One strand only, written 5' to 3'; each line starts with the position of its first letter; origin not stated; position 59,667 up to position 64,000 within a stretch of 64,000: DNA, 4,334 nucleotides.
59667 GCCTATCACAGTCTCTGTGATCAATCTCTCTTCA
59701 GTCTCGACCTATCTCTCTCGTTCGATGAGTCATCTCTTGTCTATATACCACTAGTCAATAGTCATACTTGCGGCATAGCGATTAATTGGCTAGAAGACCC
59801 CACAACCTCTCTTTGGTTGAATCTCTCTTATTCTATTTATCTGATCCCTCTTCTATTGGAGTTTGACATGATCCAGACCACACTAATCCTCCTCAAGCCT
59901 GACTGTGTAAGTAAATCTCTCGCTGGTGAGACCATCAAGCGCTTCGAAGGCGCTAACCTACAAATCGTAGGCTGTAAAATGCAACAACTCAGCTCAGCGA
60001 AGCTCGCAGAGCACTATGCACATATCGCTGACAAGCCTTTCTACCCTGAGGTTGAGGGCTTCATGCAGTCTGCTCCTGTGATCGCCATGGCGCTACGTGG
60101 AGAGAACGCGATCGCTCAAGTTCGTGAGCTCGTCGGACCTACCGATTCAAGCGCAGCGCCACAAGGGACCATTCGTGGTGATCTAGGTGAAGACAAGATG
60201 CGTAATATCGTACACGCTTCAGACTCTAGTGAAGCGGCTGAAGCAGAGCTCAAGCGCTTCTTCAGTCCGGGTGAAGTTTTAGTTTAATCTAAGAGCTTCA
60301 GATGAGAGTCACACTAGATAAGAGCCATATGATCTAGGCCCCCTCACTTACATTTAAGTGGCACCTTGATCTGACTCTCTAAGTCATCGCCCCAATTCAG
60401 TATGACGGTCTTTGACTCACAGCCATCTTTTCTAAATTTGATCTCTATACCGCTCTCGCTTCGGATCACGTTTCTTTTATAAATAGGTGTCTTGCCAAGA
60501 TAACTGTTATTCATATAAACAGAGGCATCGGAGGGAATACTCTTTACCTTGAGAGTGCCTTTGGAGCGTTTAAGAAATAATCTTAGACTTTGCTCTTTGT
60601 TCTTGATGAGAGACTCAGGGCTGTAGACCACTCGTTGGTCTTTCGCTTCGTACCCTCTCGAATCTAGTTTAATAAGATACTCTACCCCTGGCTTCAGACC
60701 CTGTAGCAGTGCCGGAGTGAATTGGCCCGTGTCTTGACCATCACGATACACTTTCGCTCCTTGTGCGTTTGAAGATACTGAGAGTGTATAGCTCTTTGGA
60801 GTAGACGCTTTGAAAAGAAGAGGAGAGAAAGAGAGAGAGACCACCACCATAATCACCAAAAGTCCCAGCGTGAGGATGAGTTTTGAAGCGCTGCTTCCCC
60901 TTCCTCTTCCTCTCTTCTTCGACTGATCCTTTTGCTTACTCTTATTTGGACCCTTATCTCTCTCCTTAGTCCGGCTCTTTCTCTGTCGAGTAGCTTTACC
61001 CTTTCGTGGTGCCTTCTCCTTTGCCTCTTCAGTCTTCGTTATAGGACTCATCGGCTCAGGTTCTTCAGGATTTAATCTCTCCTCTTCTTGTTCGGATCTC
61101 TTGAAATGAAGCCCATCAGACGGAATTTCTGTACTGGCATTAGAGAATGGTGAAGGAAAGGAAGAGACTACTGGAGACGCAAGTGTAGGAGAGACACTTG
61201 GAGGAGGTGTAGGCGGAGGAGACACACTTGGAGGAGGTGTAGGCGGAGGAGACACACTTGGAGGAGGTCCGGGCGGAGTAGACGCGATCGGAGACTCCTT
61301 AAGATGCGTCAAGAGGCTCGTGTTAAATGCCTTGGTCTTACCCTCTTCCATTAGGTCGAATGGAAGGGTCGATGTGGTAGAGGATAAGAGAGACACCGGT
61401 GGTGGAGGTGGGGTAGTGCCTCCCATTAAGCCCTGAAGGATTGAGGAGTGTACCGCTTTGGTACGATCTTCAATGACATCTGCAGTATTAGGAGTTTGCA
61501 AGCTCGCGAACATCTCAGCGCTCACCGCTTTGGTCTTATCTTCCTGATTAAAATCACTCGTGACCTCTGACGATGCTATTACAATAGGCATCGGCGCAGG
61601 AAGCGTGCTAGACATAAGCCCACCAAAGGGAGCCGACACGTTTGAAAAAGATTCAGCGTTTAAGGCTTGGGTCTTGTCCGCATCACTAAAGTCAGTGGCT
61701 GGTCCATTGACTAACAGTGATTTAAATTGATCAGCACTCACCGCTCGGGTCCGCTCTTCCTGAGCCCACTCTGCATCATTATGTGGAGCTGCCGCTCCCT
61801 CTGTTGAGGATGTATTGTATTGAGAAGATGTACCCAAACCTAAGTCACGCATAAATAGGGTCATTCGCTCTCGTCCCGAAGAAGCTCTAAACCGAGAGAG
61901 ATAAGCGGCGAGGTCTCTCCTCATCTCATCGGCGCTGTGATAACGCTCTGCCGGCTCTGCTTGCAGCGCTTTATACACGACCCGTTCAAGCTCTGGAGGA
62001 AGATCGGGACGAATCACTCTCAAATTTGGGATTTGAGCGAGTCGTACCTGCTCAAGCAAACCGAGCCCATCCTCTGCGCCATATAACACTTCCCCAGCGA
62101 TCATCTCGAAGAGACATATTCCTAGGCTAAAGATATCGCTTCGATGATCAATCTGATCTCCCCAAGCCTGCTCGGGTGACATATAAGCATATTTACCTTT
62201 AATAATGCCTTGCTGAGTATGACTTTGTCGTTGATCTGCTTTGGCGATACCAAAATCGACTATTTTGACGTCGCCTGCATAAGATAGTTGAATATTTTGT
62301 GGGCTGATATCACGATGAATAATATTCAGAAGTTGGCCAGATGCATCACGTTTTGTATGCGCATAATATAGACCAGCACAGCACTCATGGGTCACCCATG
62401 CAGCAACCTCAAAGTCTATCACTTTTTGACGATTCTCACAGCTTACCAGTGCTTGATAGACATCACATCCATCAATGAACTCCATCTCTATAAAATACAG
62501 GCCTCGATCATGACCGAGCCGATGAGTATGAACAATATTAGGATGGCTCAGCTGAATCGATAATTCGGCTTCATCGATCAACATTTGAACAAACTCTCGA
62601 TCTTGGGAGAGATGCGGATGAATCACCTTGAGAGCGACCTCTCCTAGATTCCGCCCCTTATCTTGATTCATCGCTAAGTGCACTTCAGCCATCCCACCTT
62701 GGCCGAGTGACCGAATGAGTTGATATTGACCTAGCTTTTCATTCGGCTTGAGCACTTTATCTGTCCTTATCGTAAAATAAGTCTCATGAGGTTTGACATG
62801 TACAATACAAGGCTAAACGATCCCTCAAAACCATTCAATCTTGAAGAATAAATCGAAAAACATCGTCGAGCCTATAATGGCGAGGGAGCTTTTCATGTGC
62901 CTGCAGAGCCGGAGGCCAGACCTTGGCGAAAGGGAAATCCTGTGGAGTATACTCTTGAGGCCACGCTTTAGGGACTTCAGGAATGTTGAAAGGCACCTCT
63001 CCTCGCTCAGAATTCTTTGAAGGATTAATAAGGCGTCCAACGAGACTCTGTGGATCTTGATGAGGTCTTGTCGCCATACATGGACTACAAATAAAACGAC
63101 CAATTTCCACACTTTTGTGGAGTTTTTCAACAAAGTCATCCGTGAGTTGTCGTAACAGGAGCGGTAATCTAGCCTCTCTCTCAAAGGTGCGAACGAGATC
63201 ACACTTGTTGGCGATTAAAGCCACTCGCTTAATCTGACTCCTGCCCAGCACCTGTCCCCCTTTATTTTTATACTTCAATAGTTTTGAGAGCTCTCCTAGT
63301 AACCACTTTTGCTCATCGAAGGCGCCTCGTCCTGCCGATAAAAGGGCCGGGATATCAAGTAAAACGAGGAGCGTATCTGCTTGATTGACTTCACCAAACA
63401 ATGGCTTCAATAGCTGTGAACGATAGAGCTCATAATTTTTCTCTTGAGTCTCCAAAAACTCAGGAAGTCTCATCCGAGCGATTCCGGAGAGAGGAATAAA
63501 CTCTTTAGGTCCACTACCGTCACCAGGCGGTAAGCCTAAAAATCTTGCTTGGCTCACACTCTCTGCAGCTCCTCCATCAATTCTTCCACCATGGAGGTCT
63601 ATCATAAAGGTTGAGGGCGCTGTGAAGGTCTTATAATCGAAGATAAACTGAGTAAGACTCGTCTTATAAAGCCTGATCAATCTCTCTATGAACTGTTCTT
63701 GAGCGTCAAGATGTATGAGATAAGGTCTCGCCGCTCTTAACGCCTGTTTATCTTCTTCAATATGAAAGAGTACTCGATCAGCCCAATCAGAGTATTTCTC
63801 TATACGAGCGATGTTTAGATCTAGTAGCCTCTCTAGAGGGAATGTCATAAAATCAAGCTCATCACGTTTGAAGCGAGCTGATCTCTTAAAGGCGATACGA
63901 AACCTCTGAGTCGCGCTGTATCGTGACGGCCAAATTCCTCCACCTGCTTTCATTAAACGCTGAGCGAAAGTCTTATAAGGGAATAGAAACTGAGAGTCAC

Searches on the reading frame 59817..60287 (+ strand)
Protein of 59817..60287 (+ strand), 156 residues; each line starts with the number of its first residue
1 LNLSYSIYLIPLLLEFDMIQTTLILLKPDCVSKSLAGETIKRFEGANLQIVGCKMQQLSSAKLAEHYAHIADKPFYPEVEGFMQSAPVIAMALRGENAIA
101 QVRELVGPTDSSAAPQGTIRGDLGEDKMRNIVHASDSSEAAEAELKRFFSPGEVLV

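Call 41: search_protein_families(library=pfam, proteins=[window:59817-60287:+], max_evalue=0.0001)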
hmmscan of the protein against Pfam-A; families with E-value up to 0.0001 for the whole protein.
window:59817-60287:+ (156 aa): 1 family
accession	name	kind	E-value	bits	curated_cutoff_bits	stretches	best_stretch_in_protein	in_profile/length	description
PF00334.24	NDK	-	6.5e-46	156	27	1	20-153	1-134/135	Nucleoside diphosphate kinase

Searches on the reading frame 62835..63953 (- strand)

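Call 41: search_protein_families(library=pfam, proteins=[window:62835-63953:-], max_evalue=0.0001)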
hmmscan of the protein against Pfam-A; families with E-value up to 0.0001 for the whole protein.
window:62835-63953:- (372 aa): 1 family
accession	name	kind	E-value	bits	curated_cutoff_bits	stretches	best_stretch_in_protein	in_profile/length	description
PF04317.18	DUF463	-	2.5e-22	79.9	25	1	27-372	104-441/443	YcjX-like family, DUF463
